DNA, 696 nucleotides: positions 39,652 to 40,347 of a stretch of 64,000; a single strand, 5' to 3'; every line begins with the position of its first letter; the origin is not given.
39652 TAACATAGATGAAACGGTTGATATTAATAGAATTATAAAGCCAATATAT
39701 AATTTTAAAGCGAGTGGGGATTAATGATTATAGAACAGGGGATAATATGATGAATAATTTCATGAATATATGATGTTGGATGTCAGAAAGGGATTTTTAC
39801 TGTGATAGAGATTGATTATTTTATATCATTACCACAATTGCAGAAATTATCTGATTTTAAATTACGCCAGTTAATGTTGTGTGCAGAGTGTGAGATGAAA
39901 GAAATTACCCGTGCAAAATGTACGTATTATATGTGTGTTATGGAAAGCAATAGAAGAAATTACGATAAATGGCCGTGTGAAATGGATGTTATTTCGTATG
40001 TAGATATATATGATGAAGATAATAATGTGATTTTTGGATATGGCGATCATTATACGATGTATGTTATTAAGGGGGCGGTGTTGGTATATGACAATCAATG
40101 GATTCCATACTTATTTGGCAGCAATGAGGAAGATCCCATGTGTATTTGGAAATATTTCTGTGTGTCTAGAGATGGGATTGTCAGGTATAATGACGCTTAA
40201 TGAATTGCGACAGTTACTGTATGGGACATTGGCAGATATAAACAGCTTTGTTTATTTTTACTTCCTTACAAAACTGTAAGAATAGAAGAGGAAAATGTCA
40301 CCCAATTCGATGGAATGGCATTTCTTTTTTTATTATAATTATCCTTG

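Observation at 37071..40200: AT-rich island encoding a ComEC-type MBL-fold hydrolase, a catalytically intact RtcB ligase and a Cys-rich small protein: a candidate nucleic-acid cleavage/repair (conflict) module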

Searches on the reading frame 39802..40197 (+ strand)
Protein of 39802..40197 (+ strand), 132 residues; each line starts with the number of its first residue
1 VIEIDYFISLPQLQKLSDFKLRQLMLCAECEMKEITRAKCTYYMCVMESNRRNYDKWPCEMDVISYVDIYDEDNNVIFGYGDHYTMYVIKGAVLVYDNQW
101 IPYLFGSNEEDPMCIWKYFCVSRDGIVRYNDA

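Call 3: search_protein_families(library=pfam, proteins=[window:39802-40197:+], max_evalue=1)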
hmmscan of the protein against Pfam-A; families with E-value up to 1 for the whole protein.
window:39802-40197:+ (132 aa): 0 families

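Call 4: search_protein_families(library=padloc, proteins=[window:39802-40197:+], max_evalue=1)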
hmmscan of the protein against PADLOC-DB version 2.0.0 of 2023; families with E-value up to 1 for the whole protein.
window:39802-40197:+ (132 aa): 0 families

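Call 5: search_protein_families(library=ncbifam, proteins=[window:39802-40197:+], max_evalue=1)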
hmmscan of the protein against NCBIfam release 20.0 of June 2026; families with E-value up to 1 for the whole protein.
window:39802-40197:+ (132 aa): 0 families

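Call 6: search_protein_families(library=phrogs, proteins=[window:39802-40197:+], max_evalue=1)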
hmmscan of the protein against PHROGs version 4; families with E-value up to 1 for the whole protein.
window:39802-40197:+ (132 aa): 1 family
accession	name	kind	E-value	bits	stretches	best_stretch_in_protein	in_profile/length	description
phrog_14424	-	unknown function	0.15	13.4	1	26-77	6-60/112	-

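Call 12: find_homologous_proteins(query=window:39802-40197:+)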
Query window:39802-40197:+ (132 aa): 14 proteins with E <= 0.001 among 15 candidates.
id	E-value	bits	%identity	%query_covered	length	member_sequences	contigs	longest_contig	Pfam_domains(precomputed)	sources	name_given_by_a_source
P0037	1.1e-69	251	84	94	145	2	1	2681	-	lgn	-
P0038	3.5e-67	243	83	94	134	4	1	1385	-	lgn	-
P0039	2.7e-65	237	82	93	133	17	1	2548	-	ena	-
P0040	9.3e-65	235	82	93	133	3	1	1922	-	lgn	-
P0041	1.2e-64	234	82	93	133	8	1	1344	-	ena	-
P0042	2.1e-61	224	79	92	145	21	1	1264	-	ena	-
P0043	8.0e-61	222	77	92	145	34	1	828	-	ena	-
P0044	1.4e-55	205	68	94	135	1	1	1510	-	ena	-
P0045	4.6e-52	194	63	94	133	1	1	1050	-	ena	-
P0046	1.4e-47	179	65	94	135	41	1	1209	-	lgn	-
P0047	3.9e-47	178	82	70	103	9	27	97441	-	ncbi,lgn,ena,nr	ncbi:MAG: hypothetical protein HFG88_02320 [Dorea sp.]|nr:hypothetical protein [Dorea sp.]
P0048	9.6e-41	157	99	52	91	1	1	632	-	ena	-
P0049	1.4e-26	111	78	48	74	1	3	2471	-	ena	-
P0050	2.2e-24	104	73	48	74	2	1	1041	-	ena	-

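Call 16: find_encoding_contigs(protein=P0047, flank=8000, max_places=4)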
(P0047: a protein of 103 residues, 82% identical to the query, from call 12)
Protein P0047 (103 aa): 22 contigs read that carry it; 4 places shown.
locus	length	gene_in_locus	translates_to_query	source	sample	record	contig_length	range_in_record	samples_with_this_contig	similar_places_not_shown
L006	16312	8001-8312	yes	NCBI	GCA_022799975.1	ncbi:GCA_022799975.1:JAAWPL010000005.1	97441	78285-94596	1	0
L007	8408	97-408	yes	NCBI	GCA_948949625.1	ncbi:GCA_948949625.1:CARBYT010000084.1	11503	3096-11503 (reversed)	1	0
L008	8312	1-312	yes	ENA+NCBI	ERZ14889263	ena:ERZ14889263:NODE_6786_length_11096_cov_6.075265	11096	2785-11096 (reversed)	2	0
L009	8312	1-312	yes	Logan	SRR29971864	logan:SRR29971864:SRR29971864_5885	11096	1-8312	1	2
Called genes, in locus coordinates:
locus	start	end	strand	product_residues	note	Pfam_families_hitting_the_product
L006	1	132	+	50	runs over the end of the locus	-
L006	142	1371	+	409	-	PF02906:Fe_hyd_lg_C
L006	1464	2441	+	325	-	PF01207:Dus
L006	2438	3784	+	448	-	PF01594:AI-2E_transport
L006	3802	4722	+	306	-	PF04204:HTS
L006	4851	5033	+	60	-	-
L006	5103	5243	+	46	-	-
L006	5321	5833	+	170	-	PF05685:Uma2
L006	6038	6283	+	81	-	PF04014:MazE_antitoxin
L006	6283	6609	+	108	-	PF02452:PemK_toxin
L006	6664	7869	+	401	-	PF01139:RtcB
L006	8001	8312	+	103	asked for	-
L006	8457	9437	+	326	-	PF02540:NAD_synthase (weak), PF01171:ATP_bind_3 (faint), PF00958:GMP_synt_C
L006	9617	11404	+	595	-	PF01321:Creatinase_N, PF16189:Creatinase_N_2, PF00557:Peptidase_M24, PF16188:Peptidase_M24_C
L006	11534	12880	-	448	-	PF01554:MatE, PF01943:Polysacc_synt, PF03023:MurJ (faint)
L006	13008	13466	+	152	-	PF02082:Rrf2, PF03444:WHD_HrcA (faint)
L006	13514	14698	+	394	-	PF00266:Aminotran_5, PF01212:Beta_elim_lyase, PF01041:DegT_DnrJ_EryC1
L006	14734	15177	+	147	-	PF01592:NifU_N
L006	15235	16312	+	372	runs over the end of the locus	PF03054:tRNA_Me_trans, PF20259:tRNA_Me_trans_M, PF20258:tRNA_Me_trans_C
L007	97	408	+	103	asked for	-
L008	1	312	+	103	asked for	?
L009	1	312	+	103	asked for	?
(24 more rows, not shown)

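Call 21: find_related_loci(query=A1, collection=genome_contigs, flank=6000)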
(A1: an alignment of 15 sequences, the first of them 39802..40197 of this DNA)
Query A1 (132 aa) in genome_contigs; peptide patterns used: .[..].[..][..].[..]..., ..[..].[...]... (x = any residue, [..] = any of these).
55 stretches matched a pattern; 7 encode a relative of the query (tblastn E <= 1e-3); 7 distinct loci.
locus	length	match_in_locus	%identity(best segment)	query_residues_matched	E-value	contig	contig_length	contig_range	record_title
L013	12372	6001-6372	82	1-124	2e-68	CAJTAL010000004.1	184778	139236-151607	Lachnospiraceae bacterium isolate A13_5.CF.DSS genome assembly, contig: MGBC000028.4, whole genome shotgun sequence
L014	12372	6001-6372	65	1-124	3e-53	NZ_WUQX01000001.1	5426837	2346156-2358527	Sporofaciens musculi strain WCA-9-b2 tig00000001_pilon, whole genome shotgun sequence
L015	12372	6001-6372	65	1-124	4e-52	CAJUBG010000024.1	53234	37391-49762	MAG TPA_asm: uncultured Dorea sp. isolate MGBC118412 genome assembly, contig: MGBC118412.24, whole genome shotgun sequen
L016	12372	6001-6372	65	1-124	9e-52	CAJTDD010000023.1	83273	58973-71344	Lachnospiraceae bacterium isolate B50_50_CF_H genome assembly, contig: MGBC000111.23, whole genome shotgun sequence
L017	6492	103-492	60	1-130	9e-51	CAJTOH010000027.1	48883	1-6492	MAG TPA_asm: uncultured Dorea sp. isolate MGBC105254 genome assembly, contig: MGBC105254.27, whole genome shotgun sequen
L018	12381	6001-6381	63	1-127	4e-50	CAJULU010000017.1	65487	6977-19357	MAG TPA_asm: uncultured Dorea sp. isolate MGBC143734 genome assembly, contig: MGBC143734.17, whole genome shotgun sequen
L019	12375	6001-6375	62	1-125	5e-49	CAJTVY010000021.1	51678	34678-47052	MAG TPA_asm: uncultured Dorea sp. isolate MGBC116946 genome assembly, contig: MGBC116946.21, whole genome shotgun sequen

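Call 26: search_protein_families(library=pfam, proteins=[L014:3307-5811:+, L018:3381-5861:+, L014:2479-3132:+, L014:6197-7075:+, L014:7236-7730:+, L013:3414-3923:+, L013:4023-4373:+, L013:4370-4699:+, L018:6523-7179:+], max_evalue=0.01)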
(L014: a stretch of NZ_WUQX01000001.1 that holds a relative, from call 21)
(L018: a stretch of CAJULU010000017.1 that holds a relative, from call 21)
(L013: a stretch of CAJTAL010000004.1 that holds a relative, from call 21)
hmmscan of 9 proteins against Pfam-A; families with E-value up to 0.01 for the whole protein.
L014:3307-5811:+ (835 aa): 3 families
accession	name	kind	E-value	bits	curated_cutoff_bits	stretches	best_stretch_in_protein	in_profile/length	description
PF14450.12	FtsA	-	1.3e-10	42.2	31.8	1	244-406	1-127/127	Cell division protein FtsA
PF11104.14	PilM_2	-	4e-08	33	27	1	192-397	125-323/340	Type IV pilus assembly protein PilM;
PF06723.19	MreB_Mbl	-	4.7e-07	29.4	27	1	210-375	114-301/327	MreB/Mbl protein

L018:3381-5861:+ (827 aa): 4 families
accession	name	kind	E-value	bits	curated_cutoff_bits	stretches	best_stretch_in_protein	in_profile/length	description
PF14450.12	FtsA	-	1.6e-11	45.1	31.8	1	234-396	1-127/127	Cell division protein FtsA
PF11104.14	PilM_2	-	3.5e-09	36.5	27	1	173-386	116-322/340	Type IV pilus assembly protein PilM;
PF06723.19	MreB_Mbl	-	1.3e-07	31.3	27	1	200-365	114-301/327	MreB/Mbl protein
PF02597.26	ThiS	-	0.00055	20.9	22.5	0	474-499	52-75/76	ThiS family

L014:2479-3132:+ (218 aa): 1 family
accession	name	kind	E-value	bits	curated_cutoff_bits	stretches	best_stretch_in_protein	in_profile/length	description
PF12685.13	SpoIIIAH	-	9.1e-60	202.3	30.6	1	15-210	1-191/191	SpoIIIAH-like protein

L014:6197-7075:+ (293 aa): 6 families
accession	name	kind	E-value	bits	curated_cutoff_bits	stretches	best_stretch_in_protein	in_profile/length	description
PF13419.12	HAD_2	-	1.1e-29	104.3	23.8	1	87-263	3-177/178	Haloacid dehalogenase-like hydrolase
PF00702.32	Hydrolase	-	2e-21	77.7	26.4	1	82-258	1-191/191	haloacid dehalogenase-like hydrolase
PF13242.12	Hydrolase_like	-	1e-09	38.6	22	1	224-288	8-74/75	HAD-hyrolase-like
PF12710.13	HAD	-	5.2e-09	37.2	27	1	86-250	2-184/189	haloacid dehalogenase-like hydrolase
PF08282.18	Hydrolase_3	-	6.2e-06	26.6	20.9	0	167-210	18-61/255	haloacid dehalogenase-like hydrolase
PF12689.13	Acid_PPase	-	0.0023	18.2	27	0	156-266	37-152/169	Acid Phosphatase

L014:7236-7730:+ (165 aa): 4 families
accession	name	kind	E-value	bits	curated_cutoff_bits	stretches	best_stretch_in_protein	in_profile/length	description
PF10369.15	ALS_ss_C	-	8.1e-30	103.1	23.2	1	84-157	1-74/74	Small subunit of acetolactate synthase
PF22629.2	ACT_AHAS_ss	-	4.5e-21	75.2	27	1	6-72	2-67/67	AHAS small subunit-like ACT domain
PF13710.12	ACT_5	-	3.8e-12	46.3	27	1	12-73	2-62/62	ACT domain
PF01842.31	ACT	-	5.5e-12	45.7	27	1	8-68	6-65/66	ACT domain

L013:3414-3923:+ (170 aa): 1 family
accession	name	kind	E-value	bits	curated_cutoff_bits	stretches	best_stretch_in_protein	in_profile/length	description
PF05685.18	Uma2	-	3.2e-23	82.5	27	1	7-129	21-147/172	Putative restriction endonuclease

L013:4023-4373:+ (117 aa): 1 family
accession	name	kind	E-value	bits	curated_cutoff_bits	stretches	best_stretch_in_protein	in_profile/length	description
PF04014.23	MazE_antitoxin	-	1.3e-12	47.9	24.7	1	41-86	1-47/48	Antidote-toxin recognition MazE, bacterial antitoxin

L013:4370-4699:+ (110 aa): 1 family
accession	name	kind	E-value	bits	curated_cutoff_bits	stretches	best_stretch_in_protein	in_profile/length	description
PF02452.23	PemK_toxin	-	7.5e-22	78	23.1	1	7-109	1-108/109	PemK-like, MazF-like toxin of type II toxin-antitoxin system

L018:6523-7179:+ (219 aa): 6 families
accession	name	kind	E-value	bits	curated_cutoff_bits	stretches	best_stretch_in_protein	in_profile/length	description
PF13419.12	HAD_2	-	9.7e-34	117.5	23.8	1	13-189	3-177/178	Haloacid dehalogenase-like hydrolase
PF00702.32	Hydrolase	-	1.7e-24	87.7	26.4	1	9-184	2-191/191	haloacid dehalogenase-like hydrolase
PF12710.13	HAD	-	2.1e-12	48.3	27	1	12-177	2-185/189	haloacid dehalogenase-like hydrolase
PF13242.12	Hydrolase_like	-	3.5e-10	40.1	22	1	150-207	8-67/75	HAD-hyrolase-like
PF08282.18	Hydrolase_3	-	3.3e-07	30.7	20.9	0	92-133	17-58/255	haloacid dehalogenase-like hydrolase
PF12689.13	Acid_PPase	-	0.00099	19.4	27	1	82-194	37-154/169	Acid Phosphatase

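Call 36: predict_structure(alignment_id=A1)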
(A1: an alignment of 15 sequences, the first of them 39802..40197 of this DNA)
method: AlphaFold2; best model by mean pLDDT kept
length: 132 residues; sequences in the alignment: 15
mean_pLDDT: 55.6   pTM: 0.49
mean pLDDT of the five models: 55.6, 52.8, 47.1, 43.3, 36.4
residues with pLDDT >= 90: 0; 70-90: 16; 50-70: 74; < 50: 42
segments of 3 or more residues with pLDDT < 50: 55-60, 90-92, 106-132
pLDDT, mean of each block of 10 residues (from residue 1): 55 74 78 56 62 50 51 63 58 56 46 42 36 29
secondary structure, 60 per line:
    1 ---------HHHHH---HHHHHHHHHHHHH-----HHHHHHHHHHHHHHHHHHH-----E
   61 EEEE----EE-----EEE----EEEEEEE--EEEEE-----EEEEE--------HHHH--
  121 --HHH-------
elements in order: H10-14 H18-30 H36-54 E60-64 E76-78 E83-89 E92-96 E102-106 H115-118

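Call 44: search_dna_similar(query=window:39802-40197:+, collection=phages, mode=protein, max_evalue=0.01, max_rows=10)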
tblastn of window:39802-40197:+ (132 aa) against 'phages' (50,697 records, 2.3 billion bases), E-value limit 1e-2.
No match.

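Call 48: find_related_loci(query=A1, collection=viral_contigs, flank=8000)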
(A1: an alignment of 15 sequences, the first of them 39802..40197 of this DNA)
Query A1 (132 aa) in viral_contigs; peptide patterns used: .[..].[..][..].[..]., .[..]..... (x = any residue, [..] = any of these).
53 stretches matched a pattern; 1 encode a relative of the query (tblastn E <= 1e-3); 1 distinct loci.
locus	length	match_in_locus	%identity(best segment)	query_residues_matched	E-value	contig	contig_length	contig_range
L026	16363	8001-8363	77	4-124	8e-64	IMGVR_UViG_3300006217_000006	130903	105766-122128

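Call 51: search_protein_families(library=phrogs, proteins=[L026:3397-4224:+, L026:4236-4925:+, L026:5252-5794:+, L026:5838-6491:+, L026:7751-8002:+, L026:8889-9242:+, L026:9932-10630:+, L026:10837-11508:+, L026:11529-12953:+, L026:2697-3116:+], max_evalue=0.001)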
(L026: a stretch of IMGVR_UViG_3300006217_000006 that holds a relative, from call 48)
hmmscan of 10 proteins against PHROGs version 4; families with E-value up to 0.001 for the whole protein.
L026:3397-4224:+ (276 aa): 1 family
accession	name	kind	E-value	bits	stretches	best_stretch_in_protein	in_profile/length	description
phrog_1762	-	unknown function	2.9e-19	70.4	1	8-247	39-263/395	-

L026:4236-4925:+ (230 aa): 1 family
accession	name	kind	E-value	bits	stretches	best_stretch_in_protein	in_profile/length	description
phrog_11520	-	unknown function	0.00017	22.3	1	41-179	40-178/280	-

L026:5252-5794:+ (181 aa): 1 family
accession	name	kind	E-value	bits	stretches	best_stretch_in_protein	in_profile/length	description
phrog_18591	-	unknown function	3.6e-13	50.6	1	2-162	2-139/168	-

L026:5838-6491:+ (218 aa): 0 families

L026:7751-8002:+ (84 aa): 2 families
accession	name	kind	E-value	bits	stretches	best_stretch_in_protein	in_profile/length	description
phrog_4538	-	unknown function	2.8e-05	24.2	1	15-64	356-406/447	-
phrog_1303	-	DNA, RNA and nucleotide metabolism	0.00059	20.6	1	9-61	21-73/184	DNA binding protein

L026:8889-9242:+ (118 aa): 2 families
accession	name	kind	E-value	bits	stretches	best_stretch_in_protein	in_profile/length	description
phrog_1936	-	moron, auxiliary metabolic gene and host takeover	9.5e-20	72.2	1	2-112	8-117/188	MazF-like growth inhibitor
phrog_35650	-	moron, auxiliary metabolic gene and host takeover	1.1e-07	32.6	1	18-97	36-117/224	MazF-like growth inhibitor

L026:9932-10630:+ (233 aa): 0 families

L026:10837-11508:+ (224 aa): 1 family
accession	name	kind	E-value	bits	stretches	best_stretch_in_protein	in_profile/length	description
phrog_351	-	transcription regulation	2.2e-05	24.2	1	132-204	633-708/928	RNA polymerase sigma factor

L026:11529-12953:+ (475 aa): 1 family
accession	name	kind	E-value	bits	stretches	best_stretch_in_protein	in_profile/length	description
phrog_2598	-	unknown function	2.6e-11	44.2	1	14-279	33-272/352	-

L026:2697-3116:+ (140 aa): 0 families

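Call 61: search_protein_families(library=pfam, proteins=[L026:5252-5794:+], max_evalue=0.01)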
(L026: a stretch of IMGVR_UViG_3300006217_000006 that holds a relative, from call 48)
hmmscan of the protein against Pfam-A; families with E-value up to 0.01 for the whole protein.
L026:5252-5794:+ (181 aa): 0 families

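Call 65: search_protein_families(library=pfam, proteins=[L026:5838-6491:+, L026:7751-8002:+, L026:8497-8727:-], max_evalue=0.01)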
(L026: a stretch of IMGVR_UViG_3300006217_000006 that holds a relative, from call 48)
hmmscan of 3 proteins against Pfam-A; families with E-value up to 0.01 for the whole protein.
L026:5838-6491:+ (218 aa): 0 families

L026:7751-8002:+ (84 aa): 0 families

L026:8497-8727:- (77 aa): 2 families
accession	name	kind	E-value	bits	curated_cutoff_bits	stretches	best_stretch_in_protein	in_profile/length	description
PF01381.28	HTH_3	-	2.6e-08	34.2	23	1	20-70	1-52/55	Helix-turn-helix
PF13443.12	HTH_26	-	0.0005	20.7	22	1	20-70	2-54/63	Cro/C1-type HTH DNA-binding domain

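Call 79: search_protein_representatives(alignment_id=A1)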
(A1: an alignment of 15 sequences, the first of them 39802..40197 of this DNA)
Query: 15 sequences, 135 profile positions. Proteins with E-value up to 0.001 (for the whole library): 14; up to 1e-10: 10; up to 1e-30: 2. The best 14 are listed.
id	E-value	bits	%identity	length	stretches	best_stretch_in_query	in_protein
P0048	3.0e-37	143.7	-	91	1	48-132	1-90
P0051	3.6e-37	143.5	-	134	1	2-122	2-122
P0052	4.8e-23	97.7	-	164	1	7-123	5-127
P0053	5.3e-23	97.6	-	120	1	6-121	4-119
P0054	9.0e-21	90.4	-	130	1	8-127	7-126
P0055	4.2e-20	88.2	-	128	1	8-123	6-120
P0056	1.2e-19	86.7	-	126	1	3-123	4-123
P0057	1.4e-19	86.5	-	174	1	43-122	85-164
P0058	5.6e-19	84.6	-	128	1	9-128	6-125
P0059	6.0e-15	71.5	-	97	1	5-91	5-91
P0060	3.7e-09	52.8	-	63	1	2-53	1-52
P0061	2.6e-07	46.8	-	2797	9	9-54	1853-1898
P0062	7.2e-05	38.9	-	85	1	5-80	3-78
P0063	1.9e-04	37.5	-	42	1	2-43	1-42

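Call 80: search_protein_families(library=pfam, proteins=[P0061, P0052, P0057, P0054, P0058], max_evalue=0.01)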
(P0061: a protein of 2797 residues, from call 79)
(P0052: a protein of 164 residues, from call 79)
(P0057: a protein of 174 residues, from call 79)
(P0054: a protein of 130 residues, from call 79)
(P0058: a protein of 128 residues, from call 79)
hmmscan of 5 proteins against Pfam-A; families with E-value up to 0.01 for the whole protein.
P0061 (2797 aa): 6 families
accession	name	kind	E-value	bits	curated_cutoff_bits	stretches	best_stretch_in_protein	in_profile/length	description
PF19081.6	Ig_7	-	0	1102.1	27.3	23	2358-2441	1-83/84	Ig-like domain CHU_C associated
PF13585.12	CHU_C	-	9.9e-16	58.1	27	1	2711-2794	2-85/86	CHU_C Type IX secretion signal domain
PF13927.12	Ig_3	-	9e-15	55.4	30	0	2098-2136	6-44/78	Immunoglobulin domain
PF07679.22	I-set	-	6.5e-14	52.2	23.7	0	2099-2132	6-39/90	Immunoglobulin I-set domain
PF19408.5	PKD_6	-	0.0093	16.7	25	1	2444-2524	2-82/82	PKD-like domain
PF16820.11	PKD_3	-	0.0094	16.2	26.3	0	1830-1894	7-67/68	PKD-like domain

P0052 (164 aa): 0 families

P0057 (174 aa): 5 families
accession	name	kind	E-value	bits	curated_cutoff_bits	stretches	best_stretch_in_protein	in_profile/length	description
PF13175.12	AAA_15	-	1.4e-05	25.3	32.1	1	29-99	7-55/374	AAA ATPase domain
PF13555.12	AAA_29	-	0.00035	20.7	27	1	33-60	12-38/61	P-loop containing region of AAA domain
PF20720.3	nSTAND3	-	0.0051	16.9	27.2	0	41-108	14-80/155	Novel STAND NTPase 3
PF00005.33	ABC_tran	-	0.006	17.6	25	1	41-69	8-36/137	ABC transporter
PF13401.12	AAA_22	-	0.0086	16.8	27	0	44-112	5-75/130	AAA domain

P0054 (130 aa): 0 families

P0058 (128 aa): 0 families

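Call 90: search_protein_families(library=pfam, proteins=[L026:8889-9242:+], max_evalue=0.01)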
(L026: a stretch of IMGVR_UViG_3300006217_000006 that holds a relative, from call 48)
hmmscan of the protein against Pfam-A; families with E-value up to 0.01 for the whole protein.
L026:8889-9242:+ (118 aa): 1 family
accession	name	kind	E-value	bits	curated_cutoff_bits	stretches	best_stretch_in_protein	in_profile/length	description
PF02452.23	PemK_toxin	-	1.3e-23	83.7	23.1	1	4-98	1-94/109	PemK-like, MazF-like toxin of type II toxin-antitoxin system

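Call 97: fold_search(model_id=the predicted structure, library=pdb)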
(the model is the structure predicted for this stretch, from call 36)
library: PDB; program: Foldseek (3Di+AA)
matches with E <= 10: 369; with E <= 0.001: 0
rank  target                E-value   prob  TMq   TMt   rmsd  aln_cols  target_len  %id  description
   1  3r6n_B                3.6e-01  0.23  0.30  0.11  18.2       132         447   14  Crystal structure of a rigid four spectrin repeat fragment of the human desmoplakin plakin domain (released 2011-05-11)
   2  7oha_M                5.4e-01  0.08  0.17  0.21  12.2       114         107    8  nucleosome with TBP and TFIIA bound at SHL +2 (released 2021-07-28)
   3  8jx6_B                6.1e-01  0.41  0.26  0.09   6.4        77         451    9  Deep-Sea Helicase 9 (DSH9) (released 2023-07-26)
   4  2zae_B                7.2e-01  0.15  0.23  0.29  11.2       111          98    8  Crystal structure of protein Ph1601p in complex with protein Ph1771p of archaeal ribonuclease P from Pyrococcus horiko (released 2008-10-14)
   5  3ihp_B                7.7e-01  0.08  0.19  0.05  15.4       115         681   14  Covalent Ubiquitin-Usp5 Complex (released 2009-12-29)
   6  4xi2                  8.1e-01  0.82  0.34  0.12   4.3        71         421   15  Crystal Structure of an auto-inhibited form of Bruton's Tryrosine Kinase (released 2015-02-25)
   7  7uwz_MODEL_1_A        8.1e-01  0.25  0.21  0.38   6.2        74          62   15  NMR solution structure of the De novo designed small beta-barrel protein 33_bp_sh3 (released 2023-03-22)
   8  1rj2_A                8.6e-01  0.21  0.27  0.12  11.8       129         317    8  Crystal structure of the DH/PH fragment of Dbs without bound GTPase (released 2004-06-29)
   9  1rj2_J                8.6e-01  0.09  0.22  0.11  10.9       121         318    7  Crystal structure of the DH/PH fragment of Dbs without bound GTPase (released 2004-06-29)
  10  6he8_H                9.7e-01  0.05  0.15  0.06  27.2       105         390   19  PAN-proteasome in state 1 (released 2018-12-26)
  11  1b07_A                1.0e+00  0.60  0.26  0.52   4.4        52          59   15  CRK SH3 DOMAIN COMPLEXED WITH PEPTOID INHIBITOR (released 1999-01-06)
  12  2ys5_MODEL_1_A        1.1e+00  0.38  0.22  0.20   6.5        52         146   10  Solution structure of the complex of the PTB domain of SNT-2 and 19-residue peptide (aa 1571-1589) of hALK (released 2008-04-08)
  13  3r6n_A                1.2e+00  0.16  0.30  0.11  17.1       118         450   14  Crystal structure of a rigid four spectrin repeat fragment of the human desmoplakin plakin domain (released 2011-05-11)
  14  9im1_F                1.3e+00  0.13  0.20  0.08  10.2        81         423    7  The Cryo-EM structure of MPXV E5 in complex with ssDNA in intermediate state 1 (released 2025-06-18)
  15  3uuw_A                1.4e+00  0.02  0.14  0.08  17.4       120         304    8  1.63 Angstrom Resolution Crystal Structure of Dehydrogenase (MviM) from Clostridium difficile. (released 2011-12-21)
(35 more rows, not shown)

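Call 106: search_dna_similar(query=window:39802-40197:+, collection=plasmids, mode=protein, max_rows=10, max_evalue=0.01)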
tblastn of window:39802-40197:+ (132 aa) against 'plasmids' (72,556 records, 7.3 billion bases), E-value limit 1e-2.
No match.
